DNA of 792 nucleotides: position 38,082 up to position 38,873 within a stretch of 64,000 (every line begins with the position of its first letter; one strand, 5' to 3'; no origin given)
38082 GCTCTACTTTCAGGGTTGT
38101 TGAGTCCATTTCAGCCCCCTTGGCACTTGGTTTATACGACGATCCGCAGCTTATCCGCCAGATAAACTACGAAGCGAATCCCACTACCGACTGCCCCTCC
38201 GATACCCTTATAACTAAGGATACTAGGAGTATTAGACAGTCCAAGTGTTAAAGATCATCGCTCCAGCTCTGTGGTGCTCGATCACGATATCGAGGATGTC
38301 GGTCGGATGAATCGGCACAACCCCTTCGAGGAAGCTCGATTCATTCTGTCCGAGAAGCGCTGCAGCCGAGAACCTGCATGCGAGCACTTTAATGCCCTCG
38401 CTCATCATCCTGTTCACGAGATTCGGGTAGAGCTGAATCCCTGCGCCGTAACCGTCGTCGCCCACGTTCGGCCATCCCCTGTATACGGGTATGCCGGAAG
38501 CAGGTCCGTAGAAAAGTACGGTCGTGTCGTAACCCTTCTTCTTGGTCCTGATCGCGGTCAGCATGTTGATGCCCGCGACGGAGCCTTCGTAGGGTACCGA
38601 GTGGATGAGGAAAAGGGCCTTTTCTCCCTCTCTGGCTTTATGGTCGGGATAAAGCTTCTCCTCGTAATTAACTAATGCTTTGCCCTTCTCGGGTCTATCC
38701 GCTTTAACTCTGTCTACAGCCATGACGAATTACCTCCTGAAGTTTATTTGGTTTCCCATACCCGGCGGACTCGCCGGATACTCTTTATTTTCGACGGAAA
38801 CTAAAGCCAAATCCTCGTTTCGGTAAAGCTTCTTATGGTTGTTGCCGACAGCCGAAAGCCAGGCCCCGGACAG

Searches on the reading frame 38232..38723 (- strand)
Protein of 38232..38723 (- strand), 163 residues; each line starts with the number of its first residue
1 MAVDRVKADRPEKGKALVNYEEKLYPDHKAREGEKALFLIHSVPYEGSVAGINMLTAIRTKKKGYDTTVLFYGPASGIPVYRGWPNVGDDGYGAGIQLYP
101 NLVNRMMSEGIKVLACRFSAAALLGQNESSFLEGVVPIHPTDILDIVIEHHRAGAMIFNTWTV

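Call 53: find_homologous_proteins(query=window:38232-38723:-, max_evalue=0.00001)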
Query window:38232-38723:- (163 aa): 34 proteins with E <= 0.00001 among 105 candidates.
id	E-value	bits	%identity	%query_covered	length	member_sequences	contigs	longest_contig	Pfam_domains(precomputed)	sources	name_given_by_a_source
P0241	1.4e-102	358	97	100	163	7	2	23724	-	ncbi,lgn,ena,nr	ncbi:MAG TPA: MSMEG_0572/Sll0783 family nitrogen starvation response protein [Thermodesulfobacteriot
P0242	9.5e-102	355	96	100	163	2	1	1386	-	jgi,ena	-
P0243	9.6e-102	355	96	100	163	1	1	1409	-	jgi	-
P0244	5.0e-101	353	96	100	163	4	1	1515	-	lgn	-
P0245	3.4e-100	350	94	100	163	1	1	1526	-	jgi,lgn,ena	-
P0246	6.5e-100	349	94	100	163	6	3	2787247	-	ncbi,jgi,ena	-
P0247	6.5e-100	349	94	100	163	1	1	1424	-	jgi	jgi:uncharacterized repeat protein (TIGR04044 family)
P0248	6.2e-98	343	93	100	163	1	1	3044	-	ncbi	-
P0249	2.0e-95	335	90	100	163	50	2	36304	-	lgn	-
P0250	7.1e-95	333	89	100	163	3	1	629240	-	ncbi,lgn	ncbi:MAG: MSMEG_0572 family nitrogen starvation response protein [Deltaproteobacteria bacterium]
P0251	7.2e-94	330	88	100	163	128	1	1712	-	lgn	-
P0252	7.6e-94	330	88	100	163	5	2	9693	-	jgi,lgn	-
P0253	6.7e-93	327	87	100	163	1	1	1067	-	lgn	-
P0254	1.0e-92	326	87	100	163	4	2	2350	-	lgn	-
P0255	2.5e-92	325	87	100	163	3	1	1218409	-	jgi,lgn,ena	-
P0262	9.3e-80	284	75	100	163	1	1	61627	-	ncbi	ncbi:MAG: MSMEG_0572/Sll0783 family nitrogen starvation response protein [Deltaproteobacteria bacter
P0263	1.7e-77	277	74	100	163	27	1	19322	-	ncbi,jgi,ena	-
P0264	1.0e-73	264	70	98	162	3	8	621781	PF02635.21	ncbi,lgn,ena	-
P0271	3.2e-32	129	43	94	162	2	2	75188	-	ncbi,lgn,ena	-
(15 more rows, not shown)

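Call 54: find_encoding_contigs(protein=P0264, flank=10000, max_places=2)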
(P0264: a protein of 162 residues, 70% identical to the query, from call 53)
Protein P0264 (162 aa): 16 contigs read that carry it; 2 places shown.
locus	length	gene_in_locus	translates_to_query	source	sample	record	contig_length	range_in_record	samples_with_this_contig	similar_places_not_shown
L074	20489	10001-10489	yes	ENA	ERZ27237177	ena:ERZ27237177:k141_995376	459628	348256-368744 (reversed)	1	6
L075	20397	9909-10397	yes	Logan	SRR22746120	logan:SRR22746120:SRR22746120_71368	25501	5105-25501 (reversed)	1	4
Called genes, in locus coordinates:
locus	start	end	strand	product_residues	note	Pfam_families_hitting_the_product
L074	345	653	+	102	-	-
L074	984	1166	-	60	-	-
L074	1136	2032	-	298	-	PF11392:AllH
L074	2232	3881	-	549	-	PF01590:GAF, PF13185:GAF_2, PF00158:Sigma54_activat, PF14532:Sigma54_activ_2, PF07728:AAA_5 (weak), PF25601:AAA_lid_14, PF02954:HTH_8 (faint)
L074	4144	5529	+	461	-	PF06545:AllG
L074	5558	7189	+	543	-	PF27530:HMA_AllF_N, PF00549:Ligase_CoA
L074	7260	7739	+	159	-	PF00583:Acetyltransf_1, PF13444:Acetyltransf_5 (weak), PF13673:Acetyltransf_10, PF13508:Acetyltransf_7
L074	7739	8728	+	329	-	PF00586:AIRS, PF02769:AIRS_C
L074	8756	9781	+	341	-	PF00696:AA_kinase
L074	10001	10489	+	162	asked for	PF02635:DsrE (weak)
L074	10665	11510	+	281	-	PF04909:Amidohydro_2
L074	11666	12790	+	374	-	PF04055:Radical_SAM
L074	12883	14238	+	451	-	PF01266:DAO (faint), PF03486:HI0933_like (faint), PF07992:Pyr_redox_2, PF13738:Pyr_redox_3, PF00070:Pyr_redox, PF02852:Pyr_redox_dim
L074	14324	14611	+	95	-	-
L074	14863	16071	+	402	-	PF13439:Glyco_transf_4, PF13579:Glyco_trans_4_4, PF00534:Glycos_transf_1, PF13692:Glyco_trans_1_4, PF20706:GT4-conflict, PF13524:Glyco_trans_1_2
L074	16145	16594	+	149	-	PF27530:HMA_AllF_N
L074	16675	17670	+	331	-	PF24830:DUF7714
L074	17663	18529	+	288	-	PF02679:ComA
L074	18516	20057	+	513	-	PF00206:Lyase_1, PF14698:ASL_C2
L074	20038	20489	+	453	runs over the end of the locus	PF00206:Lyase_1, PF10397:ADSL_C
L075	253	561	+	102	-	-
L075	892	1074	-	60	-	-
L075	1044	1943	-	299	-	PF11392:AllH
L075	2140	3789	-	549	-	PF01590:GAF, PF13185:GAF_2, PF00158:Sigma54_activat, PF14532:Sigma54_activ_2, PF07728:AAA_5 (weak), PF25601:AAA_lid_14, PF02954:HTH_8 (faint)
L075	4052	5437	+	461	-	PF06545:AllG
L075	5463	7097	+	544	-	PF27530:HMA_AllF_N, PF00549:Ligase_CoA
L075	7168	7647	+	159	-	PF00583:Acetyltransf_1, PF13444:Acetyltransf_5 (weak), PF13673:Acetyltransf_10, PF13508:Acetyltransf_7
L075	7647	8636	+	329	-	PF00586:AIRS, PF02769:AIRS_C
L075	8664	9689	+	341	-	PF00696:AA_kinase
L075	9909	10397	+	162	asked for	PF02635:DsrE (weak)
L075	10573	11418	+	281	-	PF04909:Amidohydro_2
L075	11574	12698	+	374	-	PF04055:Radical_SAM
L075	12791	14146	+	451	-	PF01266:DAO (faint), PF03486:HI0933_like (faint), PF07992:Pyr_redox_2, PF13738:Pyr_redox_3, PF00070:Pyr_redox, PF02852:Pyr_redox_dim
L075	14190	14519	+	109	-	-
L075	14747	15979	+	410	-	PF13439:Glyco_transf_4, PF13579:Glyco_trans_4_4, PF00534:Glycos_transf_1, PF13692:Glyco_trans_1_4, PF20706:GT4-conflict, PF13524:Glyco_trans_1_2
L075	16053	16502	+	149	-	PF27530:HMA_AllF_N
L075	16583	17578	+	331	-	PF24830:DUF7714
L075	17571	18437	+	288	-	PF02679:ComA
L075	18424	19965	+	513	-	PF00206:Lyase_1, PF14698:ASL_C2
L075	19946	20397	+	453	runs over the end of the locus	PF00206:Lyase_1, PF10397:ADSL_C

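Call 55: find_encoding_contigs(protein=P0271, flank=10000, max_places=2)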
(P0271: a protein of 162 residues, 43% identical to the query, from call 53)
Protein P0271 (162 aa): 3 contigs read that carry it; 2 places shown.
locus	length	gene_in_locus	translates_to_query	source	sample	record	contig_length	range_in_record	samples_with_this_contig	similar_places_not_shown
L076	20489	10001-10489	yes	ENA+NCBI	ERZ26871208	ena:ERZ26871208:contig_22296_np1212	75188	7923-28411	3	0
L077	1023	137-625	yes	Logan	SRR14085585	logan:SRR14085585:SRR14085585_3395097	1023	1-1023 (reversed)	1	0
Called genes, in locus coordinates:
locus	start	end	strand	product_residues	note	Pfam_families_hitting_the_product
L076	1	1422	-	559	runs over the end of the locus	PF06545:AllG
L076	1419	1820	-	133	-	PF00583:Acetyltransf_1, PF21926:FeeM (faint), PF13673:Acetyltransf_10, PF13508:Acetyltransf_7 (weak)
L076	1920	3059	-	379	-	PF04055:Radical_SAM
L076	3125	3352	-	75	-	-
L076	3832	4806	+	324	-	PF00696:AA_kinase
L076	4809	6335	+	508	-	PF27530:HMA_AllF_N, PF02629:CoA_binding (faint), PF00549:Ligase_CoA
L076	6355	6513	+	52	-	-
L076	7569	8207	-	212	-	PF12844:HTH_19 (weak), PF13560:HTH_31, PF01381:HTH_3, PF13443:HTH_26 (weak), PF07883:Cupin_2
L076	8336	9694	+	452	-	PF03486:HI0933_like (faint), PF07992:Pyr_redox_2, PF13738:Pyr_redox_3 (faint), PF00070:Pyr_redox, PF02852:Pyr_redox_dim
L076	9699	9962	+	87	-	-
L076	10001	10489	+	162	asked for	-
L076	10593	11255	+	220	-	PF21006:NHase_beta_N, PF02211:NHase_beta_C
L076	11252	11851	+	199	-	PF02979:NHase_alpha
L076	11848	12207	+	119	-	PF21006:NHase_beta_N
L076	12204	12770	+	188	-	PF02566:OsmC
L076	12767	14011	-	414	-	PF00206:Lyase_1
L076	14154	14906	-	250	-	PF24830:DUF7714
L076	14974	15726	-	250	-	PF02679:ComA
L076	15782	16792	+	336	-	PF00586:AIRS, PF02769:AIRS_C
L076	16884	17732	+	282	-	PF00497:SBP_bac_3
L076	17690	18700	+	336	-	PF00528:BPD_transp_1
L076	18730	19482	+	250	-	PF02463:SMC_N (weak), PF00005:ABC_tran, PF13304:AAA_21 (weak)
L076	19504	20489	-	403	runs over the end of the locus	PF00512:HisKA, PF02518:HATPase_c, PF00072:Response_reg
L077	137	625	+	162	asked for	-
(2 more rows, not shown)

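Call 57: find_encoding_contigs(protein=P0262, flank=10000, max_places=1)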
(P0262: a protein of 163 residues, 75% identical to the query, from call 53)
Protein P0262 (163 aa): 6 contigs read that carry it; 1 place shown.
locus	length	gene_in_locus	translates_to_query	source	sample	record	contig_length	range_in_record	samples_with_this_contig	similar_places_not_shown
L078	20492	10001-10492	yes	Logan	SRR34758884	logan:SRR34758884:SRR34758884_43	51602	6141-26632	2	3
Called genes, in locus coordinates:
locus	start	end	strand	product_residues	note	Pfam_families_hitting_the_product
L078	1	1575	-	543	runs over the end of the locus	-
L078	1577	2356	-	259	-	PF00142:Fer4_NifH (weak), PF01656:CbiA, PF02374:ArsA_ATPase, PF06564:CBP_BcsQ, PF07015:VirC1 (faint), PF09140:MipZ (weak), PF10609:ParA, PF13614:AAA_31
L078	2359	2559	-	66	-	PF12728:HTH_17 (weak), PF00376:MerR, PF13411:MerR_1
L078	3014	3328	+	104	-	PF00583:Acetyltransf_1 (weak), PF13673:Acetyltransf_10 (weak), PF21926:FeeM (weak)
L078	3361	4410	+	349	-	PF00586:AIRS, PF02769:AIRS_C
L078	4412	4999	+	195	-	PF01381:HTH_3, PF12844:HTH_19 (weak), PF13443:HTH_26 (weak), PF13560:HTH_31 (faint), PF07883:Cupin_2, PF02311:AraC_binding (weak)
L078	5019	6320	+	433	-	PF06545:AllG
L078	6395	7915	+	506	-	PF27530:HMA_AllF_N, PF02629:CoA_binding, PF00549:Ligase_CoA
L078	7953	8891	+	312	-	PF00696:AA_kinase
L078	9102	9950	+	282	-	PF04909:Amidohydro_2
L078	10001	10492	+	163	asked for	-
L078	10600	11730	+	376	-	PF04055:Radical_SAM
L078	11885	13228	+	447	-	PF01266:DAO (faint), PF03486:HI0933_like (faint), PF07992:Pyr_redox_2, PF13738:Pyr_redox_3, PF00070:Pyr_redox, PF02852:Pyr_redox_dim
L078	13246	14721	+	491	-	PF00083:Sugar_tr, PF07690:MFS_1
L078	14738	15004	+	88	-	-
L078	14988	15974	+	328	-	PF11392:AllH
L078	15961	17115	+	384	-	PF13439:Glyco_transf_4, PF13579:Glyco_trans_4_4, PF20706:GT4-conflict, PF00534:Glycos_transf_1, PF13692:Glyco_trans_1_4, PF13524:Glyco_trans_1_2 (faint)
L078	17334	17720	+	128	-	PF02566:OsmC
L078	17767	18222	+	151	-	PF27530:HMA_AllF_N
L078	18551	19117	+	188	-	PF13794:Ferritin_fold-like (faint)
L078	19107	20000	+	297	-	PF12147:Methyltransf_20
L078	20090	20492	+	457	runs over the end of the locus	PF00155:Aminotran_1_2, PF01041:DegT_DnrJ_EryC1, PF00266:Aminotran_5 (weak)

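Call 58: find_encoding_contigs(protein=P0263, flank=10000, max_places=1)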
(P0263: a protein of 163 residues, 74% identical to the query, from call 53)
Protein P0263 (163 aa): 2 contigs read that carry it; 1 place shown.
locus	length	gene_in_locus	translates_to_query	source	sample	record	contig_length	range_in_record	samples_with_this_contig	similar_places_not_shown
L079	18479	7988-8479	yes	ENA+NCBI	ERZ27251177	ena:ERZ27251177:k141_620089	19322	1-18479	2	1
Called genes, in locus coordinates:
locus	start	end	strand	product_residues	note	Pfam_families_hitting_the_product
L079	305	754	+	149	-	PF00583:Acetyltransf_1, PF13527:Acetyltransf_9 (weak), PF13673:Acetyltransf_10, PF13444:Acetyltransf_5 (weak), PF13508:Acetyltransf_7, PF21926:FeeM (weak)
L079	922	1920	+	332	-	PF00586:AIRS, PF02769:AIRS_C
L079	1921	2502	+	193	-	PF01381:HTH_3, PF12844:HTH_19, PF13443:HTH_26 (weak), PF13560:HTH_31 (weak), PF07883:Cupin_2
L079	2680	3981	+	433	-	PF06545:AllG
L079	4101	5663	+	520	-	PF27530:HMA_AllF_N, PF02629:CoA_binding (weak), PF00549:Ligase_CoA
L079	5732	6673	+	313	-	PF00696:AA_kinase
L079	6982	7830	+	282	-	PF04909:Amidohydro_2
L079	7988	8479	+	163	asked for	-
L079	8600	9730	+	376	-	PF04055:Radical_SAM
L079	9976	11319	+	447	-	PF03486:HI0933_like (faint), PF07992:Pyr_redox_2, PF13738:Pyr_redox_3, PF00070:Pyr_redox, PF02852:Pyr_redox_dim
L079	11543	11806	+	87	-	-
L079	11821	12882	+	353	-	PF11392:AllH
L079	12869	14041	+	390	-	PF13439:Glyco_transf_4, PF00534:Glycos_transf_1, PF13692:Glyco_trans_1_4, PF13524:Glyco_trans_1_2 (weak), PF20706:GT4-conflict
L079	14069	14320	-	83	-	PF04014:MazE_antitoxin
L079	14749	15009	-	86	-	PF22180:RH3_dom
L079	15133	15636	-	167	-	-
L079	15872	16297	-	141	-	PF01575:MaoC_dehydratas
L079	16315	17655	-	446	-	PF02646:RmuC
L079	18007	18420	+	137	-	PF02566:OsmC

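Call 62: search_protein_families(library=ncbifam, proteins=[L074:16675-17667:+, L074:17663-18526:+, L074:18516-20054:+, L074:20038-20487:+, L074:10665-11507:+, L074:14324-14608:+, L074:16145-16591:+, L076:12767-14008:-, L076:14154-14903:-, L076:14974-15723:-], max_evalue=0.00001)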
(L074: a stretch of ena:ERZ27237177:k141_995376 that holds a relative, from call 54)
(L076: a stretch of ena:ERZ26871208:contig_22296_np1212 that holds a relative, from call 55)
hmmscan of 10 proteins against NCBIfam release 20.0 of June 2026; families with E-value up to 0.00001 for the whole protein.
L074:16675-17667:+ (331 aa): 1 family
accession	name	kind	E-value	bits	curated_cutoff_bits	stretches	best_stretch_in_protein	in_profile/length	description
NF052538.2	CoM_XcbA_fam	subfamily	2.3e-135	450.5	150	1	38-327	2-291/293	XcbA family protein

L074:17663-18526:+ (288 aa): 1 family
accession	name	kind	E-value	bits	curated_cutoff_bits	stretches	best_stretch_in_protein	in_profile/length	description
TIGR03849.2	arch_ComA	equivalog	6.6e-90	300.7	280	1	20-259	2-240/241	phosphosulfolactate synthase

L074:18516-20054:+ (513 aa): 15 families
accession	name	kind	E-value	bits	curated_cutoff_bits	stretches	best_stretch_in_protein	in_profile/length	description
NF052535.1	CoM_syn_XcbC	exception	8.2e-201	668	575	1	13-500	4-490/495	2-phosphosulfolactate phosphatase XcbC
TIGR00838.1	argH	equivalog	3.4e-83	280.2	279.5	1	32-473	15-452/455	argininosuccinate lyase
NF002563.0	PRK02186.1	subfamily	1.2e-61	209.1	625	1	37-498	430-879/890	argininosuccinate lyase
NF008964.0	PRK12308.1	equivalog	1.3e-52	179.1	657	1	54-472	39-453/624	argininosuccinate lyase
NF005218.0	PRK06705.1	equivalog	2.8e-45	155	883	1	44-500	37-496/502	argininosuccinate lyase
NF005000.0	PRK06389.1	equivalog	4.2e-16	59.1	388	1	53-404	40-384/434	argininosuccinate lyase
TIGR02426.1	protocat_pcaB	equivalog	1.5e-14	53.7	355.75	1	31-318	7-296/338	3-carboxy-cis,cis-muconate cycloisomerase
NF006554.0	PRK09053.1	equivalog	2.5e-13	49.6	595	1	105-433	94-424/453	3-carboxy-cis,cis-muconate cycloisomerase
NF052536.2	CoM_syn_XcbD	exception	1e-12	47.5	600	1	108-414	95-404/443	3-sulfopropionylcysteine synthase XcbD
TIGR00928.1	purB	equivalog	3.3e-11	42.6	326.2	1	109-312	86-292/436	adenylosuccinate lyase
NF008909.0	PRK12273.1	subfamily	4.3e-11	42.4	510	1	127-333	150-363/474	aspartate ammonia-lyase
NF006500.1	PRK08937.2-4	subfamily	1.7e-10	40.3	626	1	111-326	98-320/448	adenylosuccinate lyase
TIGR00839.1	aspA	equivalog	1.2e-08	34.4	681.2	1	124-330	142-355/468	aspartate ammonia-lyase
NF052556.1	NtrsucLyaStm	equivalog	3.3e-06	26.2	650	0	105-318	103-327/466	nitrosuccinate lyase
NF011092.0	PRK14515.1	subfamily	7.8e-06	25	876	0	125-414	152-442/479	aspartate ammonia-lyase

L074:20038-20487:+ (150 aa): 7 families
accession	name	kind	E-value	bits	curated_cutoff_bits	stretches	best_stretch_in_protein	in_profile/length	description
NF052536.2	CoM_syn_XcbD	exception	8.5e-52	176.3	600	1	3-150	2-146/443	3-sulfopropionylcysteine synthase XcbD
NF006500.1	PRK08937.2-4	subfamily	1.4e-29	103.2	626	1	4-150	3-146/448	adenylosuccinate lyase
NF006554.0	PRK09053.1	equivalog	1.3e-14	53.9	595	1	9-150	7-148/453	3-carboxy-cis,cis-muconate cycloisomerase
TIGR02426.1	protocat_pcaB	equivalog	1.5e-14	53.7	355.75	1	15-150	6-138/338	3-carboxy-cis,cis-muconate cycloisomerase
TIGR00928.1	purB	equivalog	2.3e-10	39.8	326.2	1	16-150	6-136/436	adenylosuccinate lyase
NF052556.1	NtrsucLyaStm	equivalog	7.4e-10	38.3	650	1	33-150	40-157/466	nitrosuccinate lyase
NF004631.0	PRK05975.1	equivalog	3.9e-08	32.7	371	1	5-147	5-144/352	3-carboxy-cis,cis-muconate cycloisomerase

L074:10665-11507:+ (281 aa): 0 families

L074:14324-14608:+ (95 aa): 0 families

L074:16145-16591:+ (149 aa): 1 family
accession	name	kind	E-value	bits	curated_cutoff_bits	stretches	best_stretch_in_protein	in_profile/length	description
NF004760.0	PRK06091.1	subfamily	2.4e-19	69.2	433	2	1-93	1-95/555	acyl-CoA synthetase FdrA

L076:12767-14008:- (413 aa): 14 families
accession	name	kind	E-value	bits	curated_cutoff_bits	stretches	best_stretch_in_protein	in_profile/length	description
NF052536.2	CoM_syn_XcbD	exception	5.7e-162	539.5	600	1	3-371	3-371/443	3-sulfopropionylcysteine synthase XcbD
NF006500.1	PRK08937.2-4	subfamily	7.3e-112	374.4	626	1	2-371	2-371/448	adenylosuccinate lyase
NF006554.0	PRK09053.1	equivalog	7.2e-80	269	595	1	7-368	6-370/453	3-carboxy-cis,cis-muconate cycloisomerase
TIGR02426.1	protocat_pcaB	equivalog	1.3e-78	264.3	355.75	1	9-349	1-338/338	3-carboxy-cis,cis-muconate cycloisomerase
TIGR00928.1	purB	equivalog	7.2e-73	245.8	326.2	1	15-371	6-362/436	adenylosuccinate lyase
NF052556.1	NtrsucLyaStm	equivalog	2.4e-62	211.3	650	1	25-372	33-393/466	nitrosuccinate lyase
NF004631.0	PRK05975.1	equivalog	3.6e-56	190.7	371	1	6-347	7-343/352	3-carboxy-cis,cis-muconate cycloisomerase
TIGR00838.1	argH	equivalog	3.5e-15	56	279.5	1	87-292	87-290/455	argininosuccinate lyase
NF006764.0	PRK09285.1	equivalog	2.8e-14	52.4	446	1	101-291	117-309/456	adenylosuccinate lyase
NF008964.0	PRK12308.1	equivalog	9.9e-09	34.1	657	1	119-292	121-292/624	argininosuccinate lyase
NF005218.0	PRK06705.1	equivalog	1.4e-07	30.6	883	1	104-292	113-299/502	argininosuccinate lyase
TIGR00979.1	fumC_II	equivalog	2.4e-06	26.6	664.75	1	129-307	160-346/458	class II fumarate hydratase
NF002563.0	PRK02186.1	subfamily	4.1e-06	25.3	625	1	95-300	504-707/890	argininosuccinate lyase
NF009089.0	PRK12425.1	equivalog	6.4e-06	25.3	840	0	126-359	158-399/464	class II fumarate hydratase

L076:14154-14903:- (249 aa): 1 family
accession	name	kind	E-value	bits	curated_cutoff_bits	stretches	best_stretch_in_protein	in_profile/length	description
NF052538.2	CoM_XcbA_fam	subfamily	2.4e-61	207.6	150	1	1-192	7-198/293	XcbA family protein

L076:14974-15723:- (249 aa): 1 family
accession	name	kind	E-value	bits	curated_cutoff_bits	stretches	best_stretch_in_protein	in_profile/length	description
TIGR03849.2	arch_ComA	equivalog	4.7e-48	163.7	280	1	14-195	2-187/241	phosphosulfolactate synthase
